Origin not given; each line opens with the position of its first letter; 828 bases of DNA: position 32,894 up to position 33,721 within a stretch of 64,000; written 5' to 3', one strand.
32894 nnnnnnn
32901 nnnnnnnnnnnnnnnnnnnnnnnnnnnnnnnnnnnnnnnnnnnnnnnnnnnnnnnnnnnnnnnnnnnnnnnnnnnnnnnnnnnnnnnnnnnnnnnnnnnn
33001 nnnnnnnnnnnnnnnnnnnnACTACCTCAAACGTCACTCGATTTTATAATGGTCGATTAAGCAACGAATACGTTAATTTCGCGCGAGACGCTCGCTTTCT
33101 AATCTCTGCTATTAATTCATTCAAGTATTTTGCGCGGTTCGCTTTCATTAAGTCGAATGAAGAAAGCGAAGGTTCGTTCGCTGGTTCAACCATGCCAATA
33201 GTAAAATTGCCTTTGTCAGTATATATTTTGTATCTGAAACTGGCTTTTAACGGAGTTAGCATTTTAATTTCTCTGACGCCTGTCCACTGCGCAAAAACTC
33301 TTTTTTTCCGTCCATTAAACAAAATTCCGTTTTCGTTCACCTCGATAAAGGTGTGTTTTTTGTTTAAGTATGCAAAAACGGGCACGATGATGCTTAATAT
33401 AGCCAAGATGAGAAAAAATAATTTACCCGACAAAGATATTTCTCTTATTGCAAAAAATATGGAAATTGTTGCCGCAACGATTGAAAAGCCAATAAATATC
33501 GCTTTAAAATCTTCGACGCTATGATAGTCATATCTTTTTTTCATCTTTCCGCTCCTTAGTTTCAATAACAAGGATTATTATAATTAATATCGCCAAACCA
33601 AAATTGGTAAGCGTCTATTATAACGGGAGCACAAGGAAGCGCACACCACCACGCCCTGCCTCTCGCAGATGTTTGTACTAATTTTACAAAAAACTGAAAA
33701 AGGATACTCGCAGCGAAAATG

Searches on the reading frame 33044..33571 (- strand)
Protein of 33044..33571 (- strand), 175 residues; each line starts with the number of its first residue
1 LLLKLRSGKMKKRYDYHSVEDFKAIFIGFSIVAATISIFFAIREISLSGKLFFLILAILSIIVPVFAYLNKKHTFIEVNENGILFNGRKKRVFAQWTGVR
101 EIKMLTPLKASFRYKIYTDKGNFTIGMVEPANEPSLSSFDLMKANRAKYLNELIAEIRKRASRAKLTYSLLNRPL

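Call 5: search_protein_families(library=pfam, proteins=[window:33044-33571:-], max_evalue=0.01)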
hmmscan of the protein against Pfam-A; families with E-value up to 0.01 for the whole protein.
window:33044-33571:- (175 aa): 0 families

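Call 10: search_protein_families(library=padloc, proteins=[window:33044-33571:-], max_evalue=0.01)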
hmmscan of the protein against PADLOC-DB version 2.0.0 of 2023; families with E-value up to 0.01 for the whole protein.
window:33044-33571:- (175 aa): 0 families

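Call 11: search_protein_families(library=ncbifam, proteins=[window:33044-33571:-], max_evalue=0.01)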
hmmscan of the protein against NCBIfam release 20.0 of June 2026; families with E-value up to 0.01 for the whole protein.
window:33044-33571:- (175 aa): 2 families
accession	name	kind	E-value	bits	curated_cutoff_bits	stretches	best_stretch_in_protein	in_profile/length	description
NF008593.0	PRK11560.1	equivalog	0.0073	14.6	493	1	17-68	38-89/563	kdo(2)-lipid A phosphoethanolamine 7''-transferase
TIGR01494.1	ATPase_P-type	subfamily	0.0093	14.4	62.3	0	17-70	130-183/478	HAD-IC family P-type ATPase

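Call 35: find_homologous_proteins(query=window:33044-33544:-, max_evalue=0.001)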
Query window:33044-33544:- (166 aa): 2 proteins with E <= 0.001 among 81 candidates.
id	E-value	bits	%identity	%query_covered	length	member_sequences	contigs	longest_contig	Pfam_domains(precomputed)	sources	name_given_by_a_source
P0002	3.5e-46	175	54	100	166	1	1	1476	-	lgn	-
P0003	3.4e-25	107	40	100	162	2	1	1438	-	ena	-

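Call 37: find_encoding_contigs(protein=P0002, flank=5000, max_places=3)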
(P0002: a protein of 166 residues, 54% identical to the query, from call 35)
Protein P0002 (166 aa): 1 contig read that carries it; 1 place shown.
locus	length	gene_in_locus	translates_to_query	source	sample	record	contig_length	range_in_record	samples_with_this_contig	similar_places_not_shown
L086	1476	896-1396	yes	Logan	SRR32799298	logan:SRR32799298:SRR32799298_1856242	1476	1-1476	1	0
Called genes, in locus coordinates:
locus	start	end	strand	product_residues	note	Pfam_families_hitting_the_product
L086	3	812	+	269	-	?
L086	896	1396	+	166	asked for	-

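Call 38: find_encoding_contigs(protein=P0003, flank=5000, max_places=3)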
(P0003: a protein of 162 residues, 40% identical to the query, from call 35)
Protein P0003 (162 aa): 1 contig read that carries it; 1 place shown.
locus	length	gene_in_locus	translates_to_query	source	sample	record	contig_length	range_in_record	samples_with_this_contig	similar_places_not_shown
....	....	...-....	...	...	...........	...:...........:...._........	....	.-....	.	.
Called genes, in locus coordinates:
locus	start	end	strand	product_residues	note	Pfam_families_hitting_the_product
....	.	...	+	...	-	?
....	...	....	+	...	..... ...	-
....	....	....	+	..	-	?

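Call 91: predict_structure(alignment_id=A9)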
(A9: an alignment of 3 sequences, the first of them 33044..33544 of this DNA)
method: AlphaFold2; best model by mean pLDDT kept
length: 166 residues; sequences in the alignment: 3
mean_pLDDT: 76.3   pTM: 0.62
mean pLDDT of the five models: 76.3, 76.2, 75.6, 74.1, 73.4
residues with pLDDT >= 90: 41; 70-90: 74; 50-70: 43; < 50: 8
segments of 3 or more residues with pLDDT < 50: 130-132, 163-166
pLDDT, mean of each block of 10 residues (from residue 1): 76 65 73 74 79 71 78 88 92 78 82 86 60 63 89 85 45
secondary structure, 60 per line:
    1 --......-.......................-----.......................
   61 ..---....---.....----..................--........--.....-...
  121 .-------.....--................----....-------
elements in order: E3-8 H10-32 H38-62 E66-69 E73-77 E82-86 E90-99 E102-109 E112-116 E118-121 H129-133 H136-151 E156-159

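Call 94: fold_search(model_id=the predicted structure, library=pdb)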
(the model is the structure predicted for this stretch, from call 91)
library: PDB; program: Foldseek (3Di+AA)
matches with E <= 10: 780; with E <= 0.001: 2
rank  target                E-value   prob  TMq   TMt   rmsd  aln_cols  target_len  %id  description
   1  5umr                  2.1e-04  1.00  0.34  0.51   5.0        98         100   15  Crystal structure of N-terminal domain of human FACT complex subunit SSRP1 (released 2018-01-31)
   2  6l1r                  4.2e-04  1.00  0.35  0.52   4.2        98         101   14  Crystal structure of N-terminal domain of human SSRP1 (released 2020-09-30)
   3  3to1_A                1.6e-03  1.00  0.29  0.23   2.9        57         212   14  Two surfaces on Rtt106 mediate histone binding and chaperone activity (released 2011-12-21)
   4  5ums                  1.7e-03  0.99  0.26  0.19   8.4       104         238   17  Crystal structure of middle double PH domain of human FACT complex subunit SSRP1 (released 2018-01-31)
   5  9eh2_y                1.9e-03  1.00  0.34  0.16   5.5       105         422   15  RNA polymerase II-DSIF-SPT6-PAF1c-TFIIS-IWS1-SETD2-FACT nucleosome upstream (released 2024-12-18)
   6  4khb_H                3.6e-03  1.00  0.32  0.32   6.3       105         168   14  Structure of the Spt16D Pob3N heterodimer (released 2013-05-29)
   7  6l1e                  3.6e-03  1.00  0.34  0.26   9.9       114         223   14  Crystal structure of middle domain of hSSRP1 (released 2020-09-30)
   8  4khb_F                3.8e-03  1.00  0.32  0.31   6.2       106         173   13  Structure of the Spt16D Pob3N heterodimer (released 2013-05-29)
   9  2yf0                  5.1e-03  1.00  0.33  0.13   4.7        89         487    8  Human Myotubularin related protein 6 (MTMR6) (released 2011-04-13)
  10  4kho_A                6.1e-03  0.99  0.34  0.23   7.2       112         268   11  Structure of the FACT complex Subunit Spt16M (released 2013-05-29)
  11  3tvv_B                6.8e-03  1.00  0.34  0.25   3.6        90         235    9  Structure of the tandem PH domains of Rtt106 (residues 68-315) (released 2012-02-01)
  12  4kho_B                6.8e-03  1.00  0.38  0.26   6.4       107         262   11  Structure of the FACT complex Subunit Spt16M (released 2013-05-29)
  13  4khb_B                7.3e-03  0.99  0.32  0.31   6.2       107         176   13  Structure of the Spt16D Pob3N heterodimer (released 2013-05-29)
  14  7xti_j                7.7e-03  1.00  0.37  0.15   7.0       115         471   11  RNA polymerase II elongation complex transcribing a nucleosome (EC58hex) (released 2022-10-12)
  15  9wmw_j                7.7e-03  1.00  0.37  0.15   7.0       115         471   11  Co-transcriptional histone H3K36 methylation complex containing RNA polymerase II elongation complex, Set2, and the up (released 2025-12-24)
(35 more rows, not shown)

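Call 115: search_protein_families(library=phrogs, proteins=[window:33044-33544:-], max_evalue=0.01)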
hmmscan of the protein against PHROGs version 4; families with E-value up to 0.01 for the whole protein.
window:33044-33544:- (166 aa): 0 families
